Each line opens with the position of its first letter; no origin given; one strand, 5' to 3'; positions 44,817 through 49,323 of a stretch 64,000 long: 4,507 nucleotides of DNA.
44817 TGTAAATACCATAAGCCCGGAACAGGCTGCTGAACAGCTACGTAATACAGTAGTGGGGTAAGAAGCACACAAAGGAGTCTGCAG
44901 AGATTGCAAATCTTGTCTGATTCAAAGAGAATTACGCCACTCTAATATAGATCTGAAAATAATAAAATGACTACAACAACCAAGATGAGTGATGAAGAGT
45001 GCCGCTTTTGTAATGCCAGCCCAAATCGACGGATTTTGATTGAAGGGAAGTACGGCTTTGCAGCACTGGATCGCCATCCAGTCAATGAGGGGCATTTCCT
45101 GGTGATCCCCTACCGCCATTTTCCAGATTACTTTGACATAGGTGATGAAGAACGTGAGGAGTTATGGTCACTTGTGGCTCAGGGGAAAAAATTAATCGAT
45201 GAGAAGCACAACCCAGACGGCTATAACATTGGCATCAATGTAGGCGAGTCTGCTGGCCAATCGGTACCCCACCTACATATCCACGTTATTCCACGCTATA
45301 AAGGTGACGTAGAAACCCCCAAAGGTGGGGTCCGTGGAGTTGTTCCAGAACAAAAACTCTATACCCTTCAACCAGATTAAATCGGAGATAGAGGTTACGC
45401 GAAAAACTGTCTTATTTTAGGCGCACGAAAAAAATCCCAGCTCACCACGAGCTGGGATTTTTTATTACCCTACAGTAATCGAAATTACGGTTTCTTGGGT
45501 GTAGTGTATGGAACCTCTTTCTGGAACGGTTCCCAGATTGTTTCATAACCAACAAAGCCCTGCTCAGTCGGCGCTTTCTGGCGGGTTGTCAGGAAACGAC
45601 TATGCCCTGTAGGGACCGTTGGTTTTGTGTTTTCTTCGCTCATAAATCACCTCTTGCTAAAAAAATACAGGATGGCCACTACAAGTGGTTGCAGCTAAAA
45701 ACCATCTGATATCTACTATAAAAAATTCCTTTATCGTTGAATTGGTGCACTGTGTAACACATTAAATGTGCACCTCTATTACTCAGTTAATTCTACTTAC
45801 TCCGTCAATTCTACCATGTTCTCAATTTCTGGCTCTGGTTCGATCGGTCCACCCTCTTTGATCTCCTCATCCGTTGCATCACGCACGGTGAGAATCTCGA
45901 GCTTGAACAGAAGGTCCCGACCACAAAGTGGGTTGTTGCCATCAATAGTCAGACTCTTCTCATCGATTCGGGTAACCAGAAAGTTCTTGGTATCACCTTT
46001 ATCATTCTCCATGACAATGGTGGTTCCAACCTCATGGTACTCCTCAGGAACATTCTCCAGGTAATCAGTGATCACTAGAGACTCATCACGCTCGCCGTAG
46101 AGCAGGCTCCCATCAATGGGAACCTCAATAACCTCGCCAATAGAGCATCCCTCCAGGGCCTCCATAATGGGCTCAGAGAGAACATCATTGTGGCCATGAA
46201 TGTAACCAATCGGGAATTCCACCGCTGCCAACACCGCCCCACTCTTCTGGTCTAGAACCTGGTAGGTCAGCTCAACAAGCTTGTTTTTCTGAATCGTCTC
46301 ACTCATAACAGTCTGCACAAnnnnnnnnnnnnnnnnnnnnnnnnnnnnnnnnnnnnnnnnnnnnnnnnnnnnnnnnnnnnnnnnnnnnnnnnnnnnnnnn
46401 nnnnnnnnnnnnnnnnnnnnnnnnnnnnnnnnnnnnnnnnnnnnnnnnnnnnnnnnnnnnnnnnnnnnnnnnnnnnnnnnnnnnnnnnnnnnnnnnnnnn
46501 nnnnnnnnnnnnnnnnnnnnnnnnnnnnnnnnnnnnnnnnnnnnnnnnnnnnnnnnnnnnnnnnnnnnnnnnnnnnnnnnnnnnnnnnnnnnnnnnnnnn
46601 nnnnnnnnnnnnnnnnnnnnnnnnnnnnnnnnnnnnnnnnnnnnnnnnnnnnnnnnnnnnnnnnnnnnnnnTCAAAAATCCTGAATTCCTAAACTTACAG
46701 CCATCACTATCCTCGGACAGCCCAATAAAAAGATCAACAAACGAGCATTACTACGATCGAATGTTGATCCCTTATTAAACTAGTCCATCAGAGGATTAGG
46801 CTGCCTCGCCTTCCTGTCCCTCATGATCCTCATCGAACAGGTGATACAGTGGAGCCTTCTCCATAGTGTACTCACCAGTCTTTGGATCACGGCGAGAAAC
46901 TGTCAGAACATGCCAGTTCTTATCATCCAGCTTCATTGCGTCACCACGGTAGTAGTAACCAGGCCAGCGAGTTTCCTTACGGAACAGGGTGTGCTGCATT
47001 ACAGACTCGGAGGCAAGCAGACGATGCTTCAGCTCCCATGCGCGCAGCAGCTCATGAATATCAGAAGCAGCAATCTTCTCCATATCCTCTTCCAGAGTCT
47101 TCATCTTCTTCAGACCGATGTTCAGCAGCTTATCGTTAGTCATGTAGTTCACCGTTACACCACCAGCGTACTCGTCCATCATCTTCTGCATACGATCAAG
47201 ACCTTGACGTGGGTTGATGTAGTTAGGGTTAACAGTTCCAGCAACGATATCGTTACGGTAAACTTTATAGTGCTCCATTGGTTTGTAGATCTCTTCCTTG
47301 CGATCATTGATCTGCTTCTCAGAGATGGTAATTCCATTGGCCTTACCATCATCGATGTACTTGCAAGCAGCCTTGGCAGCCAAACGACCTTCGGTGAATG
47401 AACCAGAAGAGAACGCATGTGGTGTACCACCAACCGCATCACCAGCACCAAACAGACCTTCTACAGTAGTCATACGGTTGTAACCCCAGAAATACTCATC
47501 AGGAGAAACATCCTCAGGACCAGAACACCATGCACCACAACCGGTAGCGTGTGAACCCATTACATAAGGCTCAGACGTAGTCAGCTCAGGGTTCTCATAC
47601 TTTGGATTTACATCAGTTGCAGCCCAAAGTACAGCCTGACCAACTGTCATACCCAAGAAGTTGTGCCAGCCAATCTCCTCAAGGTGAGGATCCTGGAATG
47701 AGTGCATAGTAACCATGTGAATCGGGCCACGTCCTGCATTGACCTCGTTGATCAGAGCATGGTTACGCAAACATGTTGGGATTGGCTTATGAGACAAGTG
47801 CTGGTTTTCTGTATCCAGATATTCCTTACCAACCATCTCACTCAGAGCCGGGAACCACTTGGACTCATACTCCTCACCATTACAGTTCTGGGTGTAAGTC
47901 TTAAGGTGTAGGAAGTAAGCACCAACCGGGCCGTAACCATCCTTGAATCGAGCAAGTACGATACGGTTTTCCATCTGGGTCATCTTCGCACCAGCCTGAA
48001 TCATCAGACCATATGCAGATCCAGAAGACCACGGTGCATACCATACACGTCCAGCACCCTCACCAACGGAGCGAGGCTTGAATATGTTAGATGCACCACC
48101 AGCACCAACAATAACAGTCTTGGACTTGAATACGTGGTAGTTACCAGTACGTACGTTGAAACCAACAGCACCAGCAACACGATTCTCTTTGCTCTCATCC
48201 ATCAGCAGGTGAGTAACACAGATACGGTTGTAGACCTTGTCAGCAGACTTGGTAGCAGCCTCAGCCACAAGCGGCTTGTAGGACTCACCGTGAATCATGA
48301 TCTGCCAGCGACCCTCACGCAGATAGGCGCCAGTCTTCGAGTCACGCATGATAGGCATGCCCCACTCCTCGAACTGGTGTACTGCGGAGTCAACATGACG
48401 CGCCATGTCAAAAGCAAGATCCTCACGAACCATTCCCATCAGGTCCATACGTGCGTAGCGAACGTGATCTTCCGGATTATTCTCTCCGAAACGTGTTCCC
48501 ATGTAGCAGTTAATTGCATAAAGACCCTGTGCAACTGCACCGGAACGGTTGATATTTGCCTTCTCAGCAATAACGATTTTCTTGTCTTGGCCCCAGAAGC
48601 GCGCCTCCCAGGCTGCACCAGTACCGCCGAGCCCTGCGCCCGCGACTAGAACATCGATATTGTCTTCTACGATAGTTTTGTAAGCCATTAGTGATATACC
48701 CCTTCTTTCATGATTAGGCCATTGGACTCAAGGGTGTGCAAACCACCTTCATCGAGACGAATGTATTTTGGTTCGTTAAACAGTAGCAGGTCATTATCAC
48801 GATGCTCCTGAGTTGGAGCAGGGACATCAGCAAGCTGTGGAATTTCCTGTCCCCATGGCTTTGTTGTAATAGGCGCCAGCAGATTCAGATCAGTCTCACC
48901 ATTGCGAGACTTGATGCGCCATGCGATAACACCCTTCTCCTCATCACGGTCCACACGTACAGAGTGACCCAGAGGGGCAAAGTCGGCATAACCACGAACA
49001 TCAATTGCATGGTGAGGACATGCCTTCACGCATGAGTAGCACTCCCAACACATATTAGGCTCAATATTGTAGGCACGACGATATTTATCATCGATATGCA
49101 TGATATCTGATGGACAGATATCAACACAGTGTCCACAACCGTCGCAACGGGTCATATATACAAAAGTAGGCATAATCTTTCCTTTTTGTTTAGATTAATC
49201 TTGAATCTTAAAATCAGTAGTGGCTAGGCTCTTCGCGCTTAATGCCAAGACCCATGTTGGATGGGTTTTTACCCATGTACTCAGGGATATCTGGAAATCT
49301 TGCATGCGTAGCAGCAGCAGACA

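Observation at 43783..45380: GalT-family/HIT-superfamily pair beside sat-aprMBA: candidate APS:phosphate adenylyltransferase (ADP-sulfurylase) plus a Hint-like partner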

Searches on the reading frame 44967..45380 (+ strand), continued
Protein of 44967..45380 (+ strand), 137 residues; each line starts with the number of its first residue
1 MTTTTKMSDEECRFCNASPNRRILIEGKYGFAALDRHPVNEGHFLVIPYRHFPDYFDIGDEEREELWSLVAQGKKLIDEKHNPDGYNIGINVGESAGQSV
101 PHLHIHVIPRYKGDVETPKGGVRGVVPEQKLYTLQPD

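Call 95: search_solved_structures(query=A2, max_evalue=1e-8, show_alignments=1)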
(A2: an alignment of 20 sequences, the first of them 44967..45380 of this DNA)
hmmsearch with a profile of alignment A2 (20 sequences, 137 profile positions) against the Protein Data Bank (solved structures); distinct sequences matched with E-value up to 1e-8: 39.
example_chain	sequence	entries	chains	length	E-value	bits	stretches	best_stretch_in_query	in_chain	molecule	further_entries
6af2_A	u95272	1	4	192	5.8e-21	78.1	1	23-116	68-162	HIT domain-containing protein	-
3ano_A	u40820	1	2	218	6.7e-20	74.7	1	22-116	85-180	AP-4-A phosphorylase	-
3wo5_A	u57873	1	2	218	1e-19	74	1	22-116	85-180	AP-4-A phosphorylase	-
2eo4_A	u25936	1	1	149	5.5e-19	71.7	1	22-115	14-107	150aa long hypothetical histidine triad nucleotide-binding protein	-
3imi_A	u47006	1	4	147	4.6e-17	65.5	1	6-112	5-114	HIT family protein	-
1y23_A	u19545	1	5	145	6.1e-17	65.1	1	9-114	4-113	Histidine triad protein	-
1ems_A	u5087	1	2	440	3.5e-16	62.6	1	19-116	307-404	NIT-FRAGILE HISTIDINE TRIAD FUSION PROTEIN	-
1fhi_A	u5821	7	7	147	3.8e-15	59.3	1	22-116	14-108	FRAGILE HISTIDINE TRIAD PROTEIN | FRAGILE HISTIDINE PROTEIN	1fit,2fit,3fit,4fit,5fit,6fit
9uch_A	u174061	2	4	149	1.7e-14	57.1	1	22-116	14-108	Bis(5'-adenosyl)-triphosphatase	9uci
7p8p_A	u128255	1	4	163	3.1e-14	56.3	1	15-116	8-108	Bis(5'-adenosyl)-triphosphatase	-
3oj7_A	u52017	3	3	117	4e-14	56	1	10-108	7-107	Putative histidine triad family protein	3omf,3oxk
2fhi_A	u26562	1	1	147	5.8e-14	55.4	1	22-116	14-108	FRAGILE HISTIDINE TRIAD PROTEIN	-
3o0m_A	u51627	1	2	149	6.1e-14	55.4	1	11-116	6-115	HIT family protein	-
6iq1_A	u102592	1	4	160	6.5e-13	52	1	9-111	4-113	Adenosine 5'-monophosphoramidase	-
6d6j_A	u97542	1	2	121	7.5e-13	51.8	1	6-108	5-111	HIT family hydrolase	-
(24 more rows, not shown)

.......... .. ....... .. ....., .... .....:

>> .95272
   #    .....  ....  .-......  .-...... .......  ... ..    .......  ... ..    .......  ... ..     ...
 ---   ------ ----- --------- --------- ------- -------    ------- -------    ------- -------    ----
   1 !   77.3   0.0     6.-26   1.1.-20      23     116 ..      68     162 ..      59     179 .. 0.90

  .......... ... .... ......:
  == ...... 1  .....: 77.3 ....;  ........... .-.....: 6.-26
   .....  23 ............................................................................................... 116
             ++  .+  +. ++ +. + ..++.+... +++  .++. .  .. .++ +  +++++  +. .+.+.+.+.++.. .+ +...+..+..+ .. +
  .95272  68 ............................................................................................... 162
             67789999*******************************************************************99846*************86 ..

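Call 98: find_encoding_contigs(protein=P0441, flank=8000, max_places=2)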
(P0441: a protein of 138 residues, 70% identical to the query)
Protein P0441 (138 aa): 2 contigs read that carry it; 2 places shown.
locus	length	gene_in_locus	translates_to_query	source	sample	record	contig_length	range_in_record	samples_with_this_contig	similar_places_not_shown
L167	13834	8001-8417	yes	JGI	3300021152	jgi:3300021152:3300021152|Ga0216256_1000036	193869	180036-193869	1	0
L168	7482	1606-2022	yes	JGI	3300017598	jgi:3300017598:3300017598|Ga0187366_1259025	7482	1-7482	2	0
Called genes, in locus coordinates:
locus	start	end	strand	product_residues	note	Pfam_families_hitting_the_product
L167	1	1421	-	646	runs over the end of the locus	PF02730:AFOR_N, PF01314:AFOR_C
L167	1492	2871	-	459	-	-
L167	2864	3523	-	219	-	PF04012:PspA_IM30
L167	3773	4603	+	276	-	-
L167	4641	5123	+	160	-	PF12797:Fer4_2 (faint), PF12837:Fer4_6 (faint), PF13183:Fer4_8 (faint), PF13237:Fer4_10 (faint), PF12838:Fer4_7, PF13187:Fer4_9, PF00037:Fer4 (weak), PF12139:APS-reductase_C, +4 more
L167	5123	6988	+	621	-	PF00890:FAD_binding_2, PF02910:Succ_DH_flav_C (weak)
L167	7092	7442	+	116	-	-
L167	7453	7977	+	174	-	-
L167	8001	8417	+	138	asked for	PF11969:DcpS_C, PF01230:HIT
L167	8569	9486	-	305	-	PF00561:Abhydrolase_1, PF00975:Thioesterase (weak), PF12697:Abhydrolase_6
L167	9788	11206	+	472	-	PF00392:GntR, PF00155:Aminotran_1_2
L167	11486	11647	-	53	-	-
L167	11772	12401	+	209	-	-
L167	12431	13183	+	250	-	PF01925:TauE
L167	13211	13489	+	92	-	-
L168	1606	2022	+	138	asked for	PF11969:DcpS_C, PF01230:HIT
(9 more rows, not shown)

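Call 99: find_encoding_contigs(protein=P0413, flank=8000, max_places=2)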
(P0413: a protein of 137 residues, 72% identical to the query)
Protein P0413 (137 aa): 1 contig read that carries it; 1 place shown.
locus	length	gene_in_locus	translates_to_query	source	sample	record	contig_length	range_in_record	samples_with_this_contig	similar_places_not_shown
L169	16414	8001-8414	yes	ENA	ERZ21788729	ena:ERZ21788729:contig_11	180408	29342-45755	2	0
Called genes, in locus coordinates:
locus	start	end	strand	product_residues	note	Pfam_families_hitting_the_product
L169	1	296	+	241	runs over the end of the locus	-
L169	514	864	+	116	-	-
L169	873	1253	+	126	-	PF20097:DUF6487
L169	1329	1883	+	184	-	-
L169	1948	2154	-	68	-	-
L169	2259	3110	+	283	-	-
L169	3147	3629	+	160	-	PF12797:Fer4_2 (faint), PF12837:Fer4_6 (faint), PF13183:Fer4_8 (faint), PF13237:Fer4_10 (weak), PF12838:Fer4_7, PF13187:Fer4_9, PF00037:Fer4 (weak), PF12139:APS-reductase_C, +4 more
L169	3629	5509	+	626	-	PF00890:FAD_binding_2, PF02910:Succ_DH_flav_C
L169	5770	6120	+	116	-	-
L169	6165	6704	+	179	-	-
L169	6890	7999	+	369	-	-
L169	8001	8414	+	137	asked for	PF04677:CwfJ_C_1 (weak), PF11969:DcpS_C, PF01230:HIT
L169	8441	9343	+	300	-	-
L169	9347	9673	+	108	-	-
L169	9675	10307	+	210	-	-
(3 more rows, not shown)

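Call 102: predict_structure(alignment_id=A2)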
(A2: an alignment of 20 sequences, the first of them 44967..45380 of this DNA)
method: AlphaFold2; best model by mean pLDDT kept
length: 137 residues; sequences in the alignment: 20
mean_pLDDT: 77.4   pTM: 0.71
mean pLDDT of the five models: 77.4, 76.2, 73.9, 71.9, 71.0
residues with pLDDT >= 90: 51; 70-90: 45; 50-70: 20; < 50: 21
segments of 3 or more residues with pLDDT < 50: 1-9, 117-127
pLDDT, mean of each block of 10 residues (from residue 1): 43 77 93 79 92 88 97 96 89 77 89 56 44 60
secondary structure, 60 per line:
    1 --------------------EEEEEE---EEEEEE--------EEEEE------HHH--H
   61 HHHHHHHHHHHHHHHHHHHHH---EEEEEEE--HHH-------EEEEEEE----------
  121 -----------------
elements in order: E21-26 E30-35 E44-48 H60-81 E85-91 E104-110

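Call 104: fold_search(model_id=the predicted structure, library=pdb)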
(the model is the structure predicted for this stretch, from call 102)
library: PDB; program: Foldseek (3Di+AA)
matches with E <= 10: 467; with E <= 0.001: 106
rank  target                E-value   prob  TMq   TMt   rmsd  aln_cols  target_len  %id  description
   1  3wo5_B                2.1e-08  1.00  0.63  0.50   2.3        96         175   38  Crystal structure of S147Q of Rv2613c from Mycobacterium tuberculosis (released 2014-12-24)
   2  3ano_B                2.4e-08  1.00  0.63  0.50   1.9        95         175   38  Crystal Structure of a Novel Diadenosine 5',5'''-P1,P4-Tetraphosphate Phosphorylase from Mycobacterium tuberculosis H3 (released 2011-05-18)
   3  3imi_A                1.2e-07  1.00  0.59  0.57   2.1        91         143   40  2.01 Angstrom resolution crystal structure of a HIT family protein from Bacillus anthracis str. 'Ames Ancestor' (released 2009-08-18)
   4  3ano_A                1.4e-07  1.00  0.61  0.53   1.9        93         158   39  Crystal Structure of a Novel Diadenosine 5',5'''-P1,P4-Tetraphosphate Phosphorylase from Mycobacterium tuberculosis H3 (released 2011-05-18)
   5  6af2_B                2.4e-07  1.00  0.62  0.60   1.7        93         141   40  Crystal structure of N-terminus deletion mutant of Mycobacterium avium diadenosine 5',5'''-P1,P4-tetraphosphate phosph (released 2019-08-14)
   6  3wo5_A                2.4e-07  1.00  0.61  0.54   1.9        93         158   40  Crystal structure of S147Q of Rv2613c from Mycobacterium tuberculosis (released 2014-12-24)
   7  1y23_C                2.6e-07  1.00  0.63  0.63   2.3       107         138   36  Crystal structure of a member of HIT family of proteins from bacillus subtilis (released 2004-12-07)
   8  1y23_B                3.1e-07  1.00  0.64  0.62   2.3       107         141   36  Crystal structure of a member of HIT family of proteins from bacillus subtilis (released 2004-12-07)
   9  3imi_C                3.3e-07  1.00  0.63  0.62   2.2       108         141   36  2.01 Angstrom resolution crystal structure of a HIT family protein from Bacillus anthracis str. 'Ames Ancestor' (released 2009-08-18)
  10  3imi_B                3.7e-07  1.00  0.59  0.57   2.1        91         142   40  2.01 Angstrom resolution crystal structure of a HIT family protein from Bacillus anthracis str. 'Ames Ancestor' (released 2009-08-18)
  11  6af2_D                3.9e-07  1.00  0.62  0.59   1.7        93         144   40  Crystal structure of N-terminus deletion mutant of Mycobacterium avium diadenosine 5',5'''-P1,P4-tetraphosphate phosph (released 2019-08-14)
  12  1y23_A                4.1e-07  1.00  0.63  0.62   2.5       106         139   37  Crystal structure of a member of HIT family of proteins from bacillus subtilis (released 2004-12-07)
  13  6af2_C                5.9e-07  1.00  0.63  0.62   1.9        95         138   38  Crystal structure of N-terminus deletion mutant of Mycobacterium avium diadenosine 5',5'''-P1,P4-tetraphosphate phosph (released 2019-08-14)
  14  6fit                  1.2e-06  1.00  0.63  0.69   5.2       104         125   27  FHIT-TRANSITION STATE ANALOG (released 1998-03-25)
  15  3fit                  1.3e-06  1.00  0.63  0.68   4.6       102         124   27  FHIT (FRAGILE HISTIDINE TRIAD PROTEIN) IN COMPLEX WITH ADENOSINE/SULFATE AMP ANALOG (released 1997-11-19)
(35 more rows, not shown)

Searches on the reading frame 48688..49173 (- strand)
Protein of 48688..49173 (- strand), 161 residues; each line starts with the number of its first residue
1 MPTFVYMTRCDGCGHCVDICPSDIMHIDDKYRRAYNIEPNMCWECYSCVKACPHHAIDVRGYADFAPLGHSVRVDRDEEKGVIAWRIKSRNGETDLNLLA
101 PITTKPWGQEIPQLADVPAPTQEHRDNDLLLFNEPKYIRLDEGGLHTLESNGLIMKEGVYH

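Call 3: search_protein_families(library=pfam, proteins=[window:48688-49173:-], max_evalue=0.01)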
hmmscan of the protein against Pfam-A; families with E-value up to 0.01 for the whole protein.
window:48688-49173:- (161 aa): 15 families
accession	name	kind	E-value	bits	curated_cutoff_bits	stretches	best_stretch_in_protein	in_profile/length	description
PF12139.13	APS-reductase_C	-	3.6e-28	98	25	1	59-144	1-81/82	Adenosine-5'-phosphosulfate reductase beta subunit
PF00037.32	Fer4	-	6.5e-12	45.2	21.1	2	36-58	2-24/24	4Fe-4S binding domain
PF12838.12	Fer4_7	-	7e-11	42.9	27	1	9-56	1-52/52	4Fe-4S dicluster domain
PF13484.11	Fer4_16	-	5.1e-09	37.2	30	2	42-60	2-20/66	4Fe-4S double cluster binding domain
PF13187.11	Fer4_9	-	5.9e-09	36.3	27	1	9-57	1-52/52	4Fe-4S dicluster domain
PF13237.11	Fer4_10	-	3.1e-08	33.8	25.5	2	8-53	7-53/53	4Fe-4S dicluster domain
PF12800.12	Fer4_4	-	5.1e-08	33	24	2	8-21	2-15/17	4Fe-4S binding domain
PF12837.12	Fer4_6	-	6.2e-08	32.7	25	2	8-23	7-22/24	4Fe-4S binding domain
PF14697.11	Fer4_21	-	1.1e-06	29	35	1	37-59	3-28/59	4Fe-4S dicluster domain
PF12798.12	Fer4_3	-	2.2e-06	28.5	27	1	10-24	1-15/15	4Fe-4S binding domain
PF25160.1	LdpA_Fe-S-bd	-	3.1e-06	27.3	27.6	1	5-26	23-44/49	LdpA Fe-S cluster-binding domain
PF13183.11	Fer4_8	-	4.6e-06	27.5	27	0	40-54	3-66/68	4Fe-4S dicluster domain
PF12797.12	Fer4_2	-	8.6e-06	25.8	24.5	1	4-22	4-22/22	4Fe-4S binding domain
PF13534.11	Fer4_17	-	0.0015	19.5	22.2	0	9-55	1-59/61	4Fe-4S dicluster domain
PF13459.11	Fer4_15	-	0.0075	17.4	22.4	0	7-59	5-66/66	4Fe-4S single cluster domain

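Call 4: search_protein_families(library=ncbifam, proteins=[window:48688-49173:-], max_evalue=0.01)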
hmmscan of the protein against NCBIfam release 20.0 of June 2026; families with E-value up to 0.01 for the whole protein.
window:48688-49173:- (161 aa): 67 families (the best 25 are shown)
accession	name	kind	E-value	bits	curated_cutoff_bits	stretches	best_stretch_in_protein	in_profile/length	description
TIGR02060.1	aprB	equivalog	3.9e-60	201.5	135.65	1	1-133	1-131/132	adenylyl-sulfate reductase subunit beta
NF040864.1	HgcB_ferredoxin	equivalog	1e-11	44.5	99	1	7-60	13-64/93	mercury methylation ferredoxin HgcB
NF043039.1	HgcAB_like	equivalog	3.7e-11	43.2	285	1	8-57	300-349/350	HgcAB-like fusion protein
TIGR00402.1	napF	equivalog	8.9e-10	38.7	102.2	1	5-60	32-87/149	ferredoxin-type protein NapF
NF005504.0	PRK07118.1-3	equivalog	2.2e-09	37.1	437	1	10-61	142-192/293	Fe-S cluster domain-containing protein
NF042909.1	FMH_DH_FwdF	exception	7.2e-09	35.2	375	1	8-60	257-314/336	tungsten-dependent formylmethanofuran dehydrogenase subunit FwdF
NF040770.1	hetero_SS_HdrA2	exception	2.9e-08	32.3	1100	1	4-64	573-630/777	CoB-CoM heterodisulfide reductase HdrA2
NF041891.1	hdrA_Methbact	equivalog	4.5e-08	31.8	1300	1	7-64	571-625/762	ferredoxin:CoB-CoM heterodisulfide reductase subunit HdrA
NF038196.1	ferrodoxin_EFR1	subfamily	6.6e-08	32.9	75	1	4-59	180-231/242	EFR1 family ferrodoxin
NF005503.0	PRK07118.1-2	equivalog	1.2e-07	31.3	252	1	9-59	139-186/292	RnfABCDGE type electron transport complex subunit B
NF007205.0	PRK09626.1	equivalog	2.6e-07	30.6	93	1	2-65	11-79/105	2-oxoglutarate-acceptor oxidoreductase subunit OorD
TIGR02700.1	flavo_MJ0208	hypoth_equivalog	3.9e-07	29.6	251.35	2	34-60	142-168/234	dihydromethanopterin reductase (acceptor)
NF045874.1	Vhu_polyferre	exception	4e-07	29.1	600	1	9-59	197-245/381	F420-non-reducing hydrogenase associated-polyferredoxin VhuB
NF043069.1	T4HPD_activ_SAM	equivalog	5e-07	29.4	425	1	6-61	49-101/299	trans-4-hydroxy-L-proline dehydratase activase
NF058577.1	FdxA_fam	equivalog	5.6e-07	29.7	65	1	7-56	6-52/52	4Fe-4S ferredoxin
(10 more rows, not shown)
